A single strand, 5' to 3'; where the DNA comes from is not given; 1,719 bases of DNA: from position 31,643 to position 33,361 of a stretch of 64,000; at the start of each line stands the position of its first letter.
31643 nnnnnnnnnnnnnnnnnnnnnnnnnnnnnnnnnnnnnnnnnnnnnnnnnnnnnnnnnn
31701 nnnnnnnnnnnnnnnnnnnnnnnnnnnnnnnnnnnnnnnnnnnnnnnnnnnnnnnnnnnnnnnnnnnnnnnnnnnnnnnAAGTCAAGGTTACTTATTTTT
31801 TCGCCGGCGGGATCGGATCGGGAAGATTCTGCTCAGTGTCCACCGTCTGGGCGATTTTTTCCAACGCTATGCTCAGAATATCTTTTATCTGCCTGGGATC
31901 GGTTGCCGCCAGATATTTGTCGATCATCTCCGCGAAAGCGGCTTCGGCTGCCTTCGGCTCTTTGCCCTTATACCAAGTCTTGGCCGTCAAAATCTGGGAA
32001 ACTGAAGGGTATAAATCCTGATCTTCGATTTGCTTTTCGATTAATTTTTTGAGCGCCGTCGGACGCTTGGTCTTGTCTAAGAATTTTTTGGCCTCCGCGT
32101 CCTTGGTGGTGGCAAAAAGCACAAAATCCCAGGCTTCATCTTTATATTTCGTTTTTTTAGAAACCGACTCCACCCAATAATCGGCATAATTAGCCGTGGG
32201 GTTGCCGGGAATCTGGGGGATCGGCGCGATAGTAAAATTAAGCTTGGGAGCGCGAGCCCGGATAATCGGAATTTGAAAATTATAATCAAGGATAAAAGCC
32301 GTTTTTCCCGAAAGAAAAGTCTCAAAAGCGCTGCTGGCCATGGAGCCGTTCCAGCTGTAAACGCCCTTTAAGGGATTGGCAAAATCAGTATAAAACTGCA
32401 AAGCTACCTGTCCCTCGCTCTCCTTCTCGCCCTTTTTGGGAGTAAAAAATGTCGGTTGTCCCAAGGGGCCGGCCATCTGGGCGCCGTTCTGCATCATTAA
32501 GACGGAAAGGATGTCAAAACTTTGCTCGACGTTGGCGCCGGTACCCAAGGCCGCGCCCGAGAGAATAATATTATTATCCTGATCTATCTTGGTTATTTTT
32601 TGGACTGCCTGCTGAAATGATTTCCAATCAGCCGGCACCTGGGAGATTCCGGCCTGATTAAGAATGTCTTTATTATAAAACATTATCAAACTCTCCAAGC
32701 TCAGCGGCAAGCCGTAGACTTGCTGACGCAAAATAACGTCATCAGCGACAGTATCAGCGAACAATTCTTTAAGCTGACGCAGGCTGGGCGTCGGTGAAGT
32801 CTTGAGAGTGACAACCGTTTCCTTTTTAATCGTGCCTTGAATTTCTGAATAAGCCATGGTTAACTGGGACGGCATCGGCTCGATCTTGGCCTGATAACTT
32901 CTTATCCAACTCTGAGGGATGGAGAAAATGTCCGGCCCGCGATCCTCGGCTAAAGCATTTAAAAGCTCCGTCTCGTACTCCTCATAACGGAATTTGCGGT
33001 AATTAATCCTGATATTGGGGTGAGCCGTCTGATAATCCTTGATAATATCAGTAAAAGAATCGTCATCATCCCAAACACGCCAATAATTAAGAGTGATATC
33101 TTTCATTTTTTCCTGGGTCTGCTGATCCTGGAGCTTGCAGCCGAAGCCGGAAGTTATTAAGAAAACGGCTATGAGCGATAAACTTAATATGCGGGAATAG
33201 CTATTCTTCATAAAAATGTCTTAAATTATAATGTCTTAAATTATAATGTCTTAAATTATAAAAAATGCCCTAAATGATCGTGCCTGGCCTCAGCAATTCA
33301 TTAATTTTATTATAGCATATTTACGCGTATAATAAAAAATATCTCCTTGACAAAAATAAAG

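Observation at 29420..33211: Tandem array of five divergent TrbC/VirB2-like pilin paralogs headed by a solute-binding lipoprotein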

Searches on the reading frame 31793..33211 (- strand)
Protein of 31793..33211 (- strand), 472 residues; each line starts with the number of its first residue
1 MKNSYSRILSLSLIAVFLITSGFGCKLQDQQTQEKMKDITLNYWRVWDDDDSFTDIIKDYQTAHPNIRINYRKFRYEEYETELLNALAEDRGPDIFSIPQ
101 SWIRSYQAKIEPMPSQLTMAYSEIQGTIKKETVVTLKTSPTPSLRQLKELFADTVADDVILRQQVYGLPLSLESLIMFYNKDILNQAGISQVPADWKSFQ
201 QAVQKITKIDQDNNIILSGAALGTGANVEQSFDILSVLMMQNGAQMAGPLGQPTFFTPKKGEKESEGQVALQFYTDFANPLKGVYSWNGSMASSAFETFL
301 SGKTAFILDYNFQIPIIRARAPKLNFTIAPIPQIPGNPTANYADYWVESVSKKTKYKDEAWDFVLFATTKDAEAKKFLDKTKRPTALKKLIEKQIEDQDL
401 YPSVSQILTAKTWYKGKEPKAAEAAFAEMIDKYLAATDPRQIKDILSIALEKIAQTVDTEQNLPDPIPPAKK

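Call 5: search_protein_families(library=pfam, proteins=[window:31793-33211:-], max_evalue=1)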
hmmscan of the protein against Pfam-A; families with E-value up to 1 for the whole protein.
window:31793-33211:- (472 aa): 1 family
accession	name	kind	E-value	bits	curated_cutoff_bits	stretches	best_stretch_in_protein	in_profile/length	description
PF01547.30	SBP_bac_1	-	4.3e-28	99.6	26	1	51-373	8-306/307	Bacterial extracellular solute-binding protein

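Call 14: find_encoding_contigs(protein=window:31793-33211:-, flank=10000, max_places=6)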
Protein window:31793-33211:- (472 aa): 1 contig read that carries it; 1 place shown.
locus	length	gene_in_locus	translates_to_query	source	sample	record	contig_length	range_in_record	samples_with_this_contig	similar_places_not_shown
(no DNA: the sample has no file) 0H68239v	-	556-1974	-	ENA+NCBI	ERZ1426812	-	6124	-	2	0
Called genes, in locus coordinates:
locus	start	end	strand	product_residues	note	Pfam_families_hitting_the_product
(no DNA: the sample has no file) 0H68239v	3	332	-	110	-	?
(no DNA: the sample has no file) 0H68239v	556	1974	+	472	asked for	PF01547:SBP_bac_1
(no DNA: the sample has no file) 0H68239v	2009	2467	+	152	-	PF18895:T4SS_pilin (weak)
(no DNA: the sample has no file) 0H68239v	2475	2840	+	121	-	PF04956:TrbC, PF18895:T4SS_pilin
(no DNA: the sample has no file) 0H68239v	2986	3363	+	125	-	PF18895:T4SS_pilin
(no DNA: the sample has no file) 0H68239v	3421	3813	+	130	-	PF18895:T4SS_pilin (weak)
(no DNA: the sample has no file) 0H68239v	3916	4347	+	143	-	PF04956:TrbC (faint), PF18895:T4SS_pilin (weak)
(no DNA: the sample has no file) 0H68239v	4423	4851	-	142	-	-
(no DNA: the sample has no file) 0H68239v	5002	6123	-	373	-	?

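Call 17: find_homologous_proteins(query=window:31793-33211:-, max_evalue=1e-10)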
Query window:31793-33211:- (472 aa): 2734 proteins with E <= 1e-10 among 8000 candidates; the best 120 are listed.
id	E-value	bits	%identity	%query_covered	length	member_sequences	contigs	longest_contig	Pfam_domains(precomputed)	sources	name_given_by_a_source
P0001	0.0e+0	1053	100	100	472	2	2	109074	PF01547.31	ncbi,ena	-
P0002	7.3e-264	894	84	99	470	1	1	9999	PF01547.31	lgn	-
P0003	3.0e-257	872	81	100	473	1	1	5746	PF01547.31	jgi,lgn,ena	-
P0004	4.3e-245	832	76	100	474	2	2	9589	PF01547.31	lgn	-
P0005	5.9e-188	643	61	97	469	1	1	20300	PF13416.12,PF01547.31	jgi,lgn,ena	-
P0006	8.9e-183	626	59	97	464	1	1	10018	PF01547.31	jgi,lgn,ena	-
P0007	2.2e-173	595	57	93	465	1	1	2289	PF13416.12,PF01547.31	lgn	-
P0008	1.6e-172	593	58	97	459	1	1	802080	PF13416.12,PF01547.31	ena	-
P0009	1.7e-172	592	59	97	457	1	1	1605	PF01547.31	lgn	-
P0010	5.1e-172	591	57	97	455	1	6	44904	PF13416.12,PF01547.31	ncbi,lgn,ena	ncbi:MAG: extracellular solute-binding protein [Patescibacteria group bacterium]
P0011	3.0e-171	588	57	98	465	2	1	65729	PF01547.31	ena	-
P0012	3.2e-171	588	58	97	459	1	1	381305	PF13416.12,PF01547.31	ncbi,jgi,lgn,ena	ncbi:MAG: extracellular solute-binding protein [Patescibacteria group bacterium]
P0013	4.7e-171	588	57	97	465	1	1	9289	PF01547.31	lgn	-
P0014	3.6e-170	585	56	97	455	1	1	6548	PF13416.12,PF01547.31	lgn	-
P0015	9.2e-170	583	56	96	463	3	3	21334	PF01547.31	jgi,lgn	-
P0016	1.1e-169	583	58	97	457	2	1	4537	PF01547.31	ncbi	-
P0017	2.4e-169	582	58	95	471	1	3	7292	PF01547.31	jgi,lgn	-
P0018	3.1e-169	582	58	96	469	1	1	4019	PF01547.31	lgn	-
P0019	3.4e-169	582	58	97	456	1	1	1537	PF13416.12,PF01547.31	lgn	-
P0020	7.7e-169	580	58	96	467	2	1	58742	PF13416.12,PF01547.31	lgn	-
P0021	4.2e-168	578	58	97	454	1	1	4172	PF13416.12,PF01547.31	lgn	-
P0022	1.5e-167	576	56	96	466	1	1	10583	PF13416.12,PF01547.31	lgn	-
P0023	1.9e-167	576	55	99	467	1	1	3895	PF01547.31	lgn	-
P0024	3.2e-167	575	58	93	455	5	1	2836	PF13416.12,PF01547.31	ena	-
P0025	3.3e-167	575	55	97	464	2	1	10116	PF01547.31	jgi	-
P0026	4.7e-167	575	56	99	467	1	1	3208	PF01547.31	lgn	-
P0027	5.4e-167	574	57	93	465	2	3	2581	PF01547.31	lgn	-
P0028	1.1e-166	573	57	96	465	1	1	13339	PF13416.12,PF01547.31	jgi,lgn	jgi:multiple sugar transport system substrate-binding protein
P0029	3.8e-166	572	56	96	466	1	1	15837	PF13416.12,PF01547.31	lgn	-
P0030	4.1e-166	571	56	96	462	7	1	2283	PF13416.12,PF01547.31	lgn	-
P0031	5.8e-166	571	56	95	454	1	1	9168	PF13416.12,PF01547.31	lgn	-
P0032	8.8e-166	570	57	96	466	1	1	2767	PF01547.31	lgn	-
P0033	1.6e-165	570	55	97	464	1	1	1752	PF01547.31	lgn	-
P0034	1.7e-165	569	60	95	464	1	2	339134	PF13416.12,PF01547.31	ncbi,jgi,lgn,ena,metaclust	metaclust:\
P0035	2.0e-165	569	56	93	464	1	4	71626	PF13416.12,PF01547.31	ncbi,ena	-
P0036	2.1e-165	569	56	97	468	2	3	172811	PF13416.12,PF01547.31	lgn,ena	-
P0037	2.7e-165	569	60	96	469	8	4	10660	PF13416.12,PF01547.31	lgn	-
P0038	1.7e-164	566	59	96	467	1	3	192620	PF13416.12,PF01547.31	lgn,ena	-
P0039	1.9e-164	566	56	93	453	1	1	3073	PF13416.12,PF01547.31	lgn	-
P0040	2.0e-164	566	55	97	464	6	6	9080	PF13416.12,PF01547.31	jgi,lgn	jgi:multiple sugar transport system substrate-binding protein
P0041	2.4e-164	566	56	96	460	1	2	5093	PF13416.12,PF01547.31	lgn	-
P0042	2.9e-164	565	55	96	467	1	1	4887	PF01547.31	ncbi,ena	-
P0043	9.7e-164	564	59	96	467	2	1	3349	PF13416.12,PF01547.31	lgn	-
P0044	1.1e-163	563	56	96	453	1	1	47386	PF13416.12,PF01547.31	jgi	jgi:multiple sugar transport system substrate-binding protein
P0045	1.6e-163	563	57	97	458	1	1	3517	PF13416.12,PF01547.31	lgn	-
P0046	2.8e-163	562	57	97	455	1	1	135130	PF13416.12,PF01547.31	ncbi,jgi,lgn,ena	ncbi:MAG: extracellular solute-binding protein [Patescibacteria group bacterium]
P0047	4.8e-163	561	55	94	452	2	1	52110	PF01547.31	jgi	-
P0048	7.2e-163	561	54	97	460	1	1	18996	PF13416.12,PF01547.31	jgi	jgi:ABC-type glycerol-3-phosphate transport system substrate-binding protein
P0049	9.9e-163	560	55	96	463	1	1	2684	PF13416.12,PF01547.31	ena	-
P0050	2.2e-162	559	56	94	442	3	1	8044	PF13416.12,PF13343.12,PF01547.31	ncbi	-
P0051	5.6e-162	558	55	96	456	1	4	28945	PF13416.12,PF01547.31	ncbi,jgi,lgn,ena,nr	ncbi:MAG TPA: extracellular solute-binding protein [Patescibacteria group bacterium]|nr:extracellula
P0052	6.6e-162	558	58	96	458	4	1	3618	PF13416.12,PF01547.31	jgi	-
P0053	7.5e-162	557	56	97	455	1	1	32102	PF13416.12,PF01547.31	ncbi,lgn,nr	ncbi:MAG: extracellular solute-binding protein [Candidatus Buchananbacteria bacterium]|nr:extracellu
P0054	8.3e-162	557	55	97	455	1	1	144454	PF13416.12,PF01547.31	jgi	jgi:ABC-type glycerol-3-phosphate transport system substrate-binding protein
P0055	8.8e-162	557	56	96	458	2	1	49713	PF13416.12,PF01547.31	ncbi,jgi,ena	ncbi:MAG: extracellular solute-binding protein [Patescibacteria group bacterium]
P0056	1.3e-161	557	56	96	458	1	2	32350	PF13416.12,PF01547.31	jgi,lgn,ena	-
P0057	1.5e-161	556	54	97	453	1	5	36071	PF13416.12,PF01547.31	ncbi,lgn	-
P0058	1.9e-161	556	56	97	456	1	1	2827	PF13416.12,PF01547.31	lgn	-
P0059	3.2e-161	555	57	97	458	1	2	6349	PF13416.12,PF01547.31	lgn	-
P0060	5.4e-161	555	54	97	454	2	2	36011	PF13416.12,PF01547.31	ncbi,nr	ncbi:MAG: extracellular solute-binding protein [Candidatus Buchananbacteria bacterium]|nr:extracellu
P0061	2.0e-160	553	54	97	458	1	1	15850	PF13416.12,PF01547.31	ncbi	-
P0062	2.9e-160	552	54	96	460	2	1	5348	PF13416.12,PF13343.12,PF01547.31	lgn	-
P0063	6.7e-160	551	58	91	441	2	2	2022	PF13416.12,PF01547.31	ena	-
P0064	2.8e-159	549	54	97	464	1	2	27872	PF01547.31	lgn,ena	-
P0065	3.1e-159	549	54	97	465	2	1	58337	PF13416.12,PF01547.31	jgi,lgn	-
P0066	2.9e-158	546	54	96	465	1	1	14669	PF01547.31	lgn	-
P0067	3.6e-158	545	53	93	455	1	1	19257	PF13416.12,PF01547.31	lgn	-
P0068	5.0e-158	545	52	97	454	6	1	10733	PF13416.12,PF01547.31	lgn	-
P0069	5.7e-158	545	53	96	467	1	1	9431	PF01547.31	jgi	jgi:multiple sugar transport system substrate-binding protein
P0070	1.8e-157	543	53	97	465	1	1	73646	PF13416.12,PF01547.31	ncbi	-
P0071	1.8e-157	543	54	97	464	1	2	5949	PF01547.31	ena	-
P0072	1.1e-156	540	56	96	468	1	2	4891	PF13416.12,PF01547.31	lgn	-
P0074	6.5e-156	538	52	97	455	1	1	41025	PF13416.12,PF01547.31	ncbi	-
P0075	9.0e-156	537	51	97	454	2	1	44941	PF13416.12,PF01547.31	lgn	-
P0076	2.1e-155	536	55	96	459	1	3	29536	PF13416.12,PF01547.31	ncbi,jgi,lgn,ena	ncbi:MAG: extracellular solute-binding protein [bacterium]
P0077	2.7e-155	536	53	96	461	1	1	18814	PF13416.12,PF01547.31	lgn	-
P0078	3.4e-155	535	52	97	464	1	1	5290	PF13416.12,PF01547.31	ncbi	-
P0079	8.1e-155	534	53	96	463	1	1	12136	PF13416.12,PF01547.31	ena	-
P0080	1.8e-154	533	52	96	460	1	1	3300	PF13416.12,PF01547.31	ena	-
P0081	2.4e-154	533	54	93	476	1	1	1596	PF13416.12,PF01547.31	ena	-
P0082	4.2e-153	529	53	96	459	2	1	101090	PF13416.12,PF01547.31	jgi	-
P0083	2.1e-151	523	53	94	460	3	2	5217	PF13416.12,PF01547.31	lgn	-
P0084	3.5e-150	519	53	94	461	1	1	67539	PF13416.12,PF01547.31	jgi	-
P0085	3.9e-150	519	53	96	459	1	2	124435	PF13416.12,PF01547.31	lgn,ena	-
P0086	5.0e-150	518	53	96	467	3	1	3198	PF13416.12,PF01547.31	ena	-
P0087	1.8e-148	513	53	94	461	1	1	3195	PF13416.12,PF01547.31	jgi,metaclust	metaclust:\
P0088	1.4e-147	510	52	97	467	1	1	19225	PF13416.12,PF01547.31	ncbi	-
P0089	3.3e-147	509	54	93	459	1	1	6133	PF13416.12,PF01547.31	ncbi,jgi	-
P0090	4.6e-147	509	52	96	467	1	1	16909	PF13416.12,PF01547.31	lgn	-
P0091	5.1e-147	508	54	96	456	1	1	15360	PF13416.12,PF01547.31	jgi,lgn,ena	-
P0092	5.3e-147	508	54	96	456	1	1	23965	PF13416.12,PF01547.31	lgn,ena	-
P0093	5.4e-147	508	54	96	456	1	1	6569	PF13416.12,PF01547.31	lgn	-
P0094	6.9e-147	508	53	96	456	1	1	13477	PF13416.12,PF01547.31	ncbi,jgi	-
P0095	7.2e-147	508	53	96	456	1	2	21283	PF13416.12,PF01547.31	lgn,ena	-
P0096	1.1e-146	507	50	97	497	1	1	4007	PF13416.12,PF01547.31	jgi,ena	-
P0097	1.1e-146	507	52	96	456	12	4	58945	PF13416.12,PF01547.31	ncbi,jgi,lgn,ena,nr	ncbi:MAG TPA: extracellular solute-binding protein [bacterium]|nr:extracellular solute-binding prote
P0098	1.3e-146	507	53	96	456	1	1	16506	PF13416.12,PF01547.31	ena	-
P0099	1.3e-146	507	53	96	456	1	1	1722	PF13416.12,PF01547.31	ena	-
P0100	1.4e-146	507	53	96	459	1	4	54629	PF13416.12,PF01547.31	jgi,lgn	-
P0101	1.5e-146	507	50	97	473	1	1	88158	PF13416.12,PF01547.31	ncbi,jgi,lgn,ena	ncbi:MAG: extracellular solute-binding protein [Candidatus Buchananbacteria bacterium]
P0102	2.9e-146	506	50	97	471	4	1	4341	PF13416.12,PF01547.31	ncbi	-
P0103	5.7e-146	505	53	96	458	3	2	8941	PF13416.12,PF01547.31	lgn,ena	-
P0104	7.1e-146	505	52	96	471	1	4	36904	PF13416.12,PF01547.31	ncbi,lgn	-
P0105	1.3e-145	504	52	96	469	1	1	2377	PF13416.12,PF01547.31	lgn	-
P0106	1.4e-145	504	53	96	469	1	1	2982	PF01547.31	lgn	-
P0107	2.1e-145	503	52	95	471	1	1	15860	PF13416.12,PF01547.31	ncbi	-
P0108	2.8e-145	503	51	96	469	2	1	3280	PF13416.12,PF01547.31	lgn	-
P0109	3.4e-145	502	51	96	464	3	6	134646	PF01547.31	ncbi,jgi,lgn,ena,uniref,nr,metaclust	ncbi:MAG: Extracellular solute-binding protein family 1 [Parcubacteria group bacterium GW2011_GWE2_3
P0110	3.4e-145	502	52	96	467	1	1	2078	PF01547.31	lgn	-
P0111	4.3e-145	502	52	92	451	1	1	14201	PF13416.12,PF01547.31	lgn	-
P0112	4.9e-145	502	53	96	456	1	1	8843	PF13416.12,PF01547.31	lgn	-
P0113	6.3e-145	502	51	97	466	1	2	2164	PF13416.12,PF01547.31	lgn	-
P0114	6.8e-145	501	53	96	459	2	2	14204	PF13416.12,PF01547.31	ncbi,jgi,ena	ncbi:MAG: extracellular solute-binding protein [Patescibacteria group bacterium]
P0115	7.4e-145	501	51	97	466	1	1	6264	PF13416.12,PF01547.31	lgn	-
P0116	1.0e-144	501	51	95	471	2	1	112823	PF13416.12,PF01547.31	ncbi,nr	ncbi:extracellular solute-binding protein [Candidatus Uhrbacteria bacterium]|nr:extracellular solute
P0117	1.1e-144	501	53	96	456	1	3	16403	PF13416.12,PF01547.31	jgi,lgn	-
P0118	1.1e-144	501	52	96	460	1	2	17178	PF13416.12,PF01547.31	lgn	-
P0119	1.2e-144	501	52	96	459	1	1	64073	PF13416.12,PF01547.31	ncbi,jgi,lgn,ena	ncbi:MAG: sugar ABC transporter substrate-binding protein [Patescibacteria group bacterium]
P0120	1.4e-144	500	52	96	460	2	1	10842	PF13416.12,PF01547.31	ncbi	-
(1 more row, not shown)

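Call 19: find_related_loci(query=A2, collection=genome_contigs, flank=10000)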
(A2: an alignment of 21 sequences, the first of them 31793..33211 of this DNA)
Query A2 (472 aa) in genome_contigs; peptide patterns used: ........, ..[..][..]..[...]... (x = any residue, [..] = any of these).
599 stretches matched a pattern (row limit reached: there are more); 536 encode a relative of the query (tblastn E <= 1e-3); the best 80 are kept; 80 distinct loci.
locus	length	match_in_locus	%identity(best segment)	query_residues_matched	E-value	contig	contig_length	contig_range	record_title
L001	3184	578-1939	57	1-457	0e+0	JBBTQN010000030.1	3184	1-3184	MAG: Patescibacteria group bacterium isolate H43-bin053_1 H43_bin053_1_000000000030, whole genome shotgun sequence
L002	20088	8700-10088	57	2-462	3e-178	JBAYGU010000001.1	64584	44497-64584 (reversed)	MAG: Candidatus Buchananbacteria bacterium isolate SO_2016_GW1_132 scaffold00937_OW334_2016, whole genome shotgun sequen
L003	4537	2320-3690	58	1-457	0e+0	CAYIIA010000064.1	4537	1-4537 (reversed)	MAG TPA_asm: uncultured Gammaproteobacteria bacterium isolate ERP119705_co20_556 genome assembly, contig: NODE_29810_len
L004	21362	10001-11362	60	6-457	4e-175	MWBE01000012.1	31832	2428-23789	MAG: Parcubacteria group bacterium ADurb.Bin326 BWY53_contig000012, whole genome shotgun sequence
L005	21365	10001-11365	57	6-458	1e-173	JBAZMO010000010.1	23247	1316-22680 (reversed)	MAG: Patescibacteria group bacterium isolate SO_2017_LW4_45 scaffold_4475_c1_LW137-91_2017, whole genome shotgun sequenc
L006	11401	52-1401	60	7-456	4e-173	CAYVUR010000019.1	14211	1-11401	MAG TPA_asm: uncultured Gammaproteobacteria bacterium isolate binchicken_co135_29 genome assembly, contig: NODE_6207_len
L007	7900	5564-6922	56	7-458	5e-171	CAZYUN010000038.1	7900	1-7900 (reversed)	MAG TPA_asm: uncultured Gammaproteobacteria bacterium isolate SRP192927_co2_823 genome assembly, contig: NODE_19466_leng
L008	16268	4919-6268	55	7-458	2e-170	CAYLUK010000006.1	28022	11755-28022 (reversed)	MAG TPA_asm: uncultured Gammaproteobacteria bacterium isolate SRP062349_co1_88 genome assembly, contig: NODE_194_length_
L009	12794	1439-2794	54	1-457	1e-169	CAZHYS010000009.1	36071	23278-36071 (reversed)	MAG TPA_asm: uncultured Gammaproteobacteria bacterium isolate SRP263991_co7_334 genome assembly, contig: NODE_1406_lengt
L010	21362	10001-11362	56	1-457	4e-169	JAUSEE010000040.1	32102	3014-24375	MAG: Candidatus Buchananbacteria bacterium isolate E14_maxbin.167 E14_k141_851318, whole genome shotgun sequence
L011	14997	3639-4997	57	1-456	2e-168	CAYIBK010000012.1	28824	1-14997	MAG TPA_asm: uncultured Gammaproteobacteria bacterium isolate ERP119705_co19_912 genome assembly, contig: NODE_1170_leng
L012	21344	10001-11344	56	7-457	1e-168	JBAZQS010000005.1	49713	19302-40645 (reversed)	MAG: Patescibacteria group bacterium isolate SO_2017_SWC_59 scaffold_652_c1_LP-4_2017, whole genome shotgun sequence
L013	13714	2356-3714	54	2-457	1e-168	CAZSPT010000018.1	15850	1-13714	MAG TPA_asm: uncultured Gammaproteobacteria bacterium isolate SRP141376_co1_367 genome assembly, contig: NODE_7437_lengt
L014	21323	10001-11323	56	21-460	1e-167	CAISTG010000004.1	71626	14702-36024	MAG: Candidatus Buchananbacteria bacterium isolate MJ-time_bin-7222 genome assembly, contig: bin-7222:04/66, whole genom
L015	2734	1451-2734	58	7-437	1e-178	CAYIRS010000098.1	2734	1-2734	MAG TPA_asm: uncultured Gammaproteobacteria bacterium isolate ERP119705_co25_105 genome assembly, contig: NODE_72210_len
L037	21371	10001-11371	51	5-458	4e-148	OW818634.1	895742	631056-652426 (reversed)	metagenome genome assembly, chromosome: 1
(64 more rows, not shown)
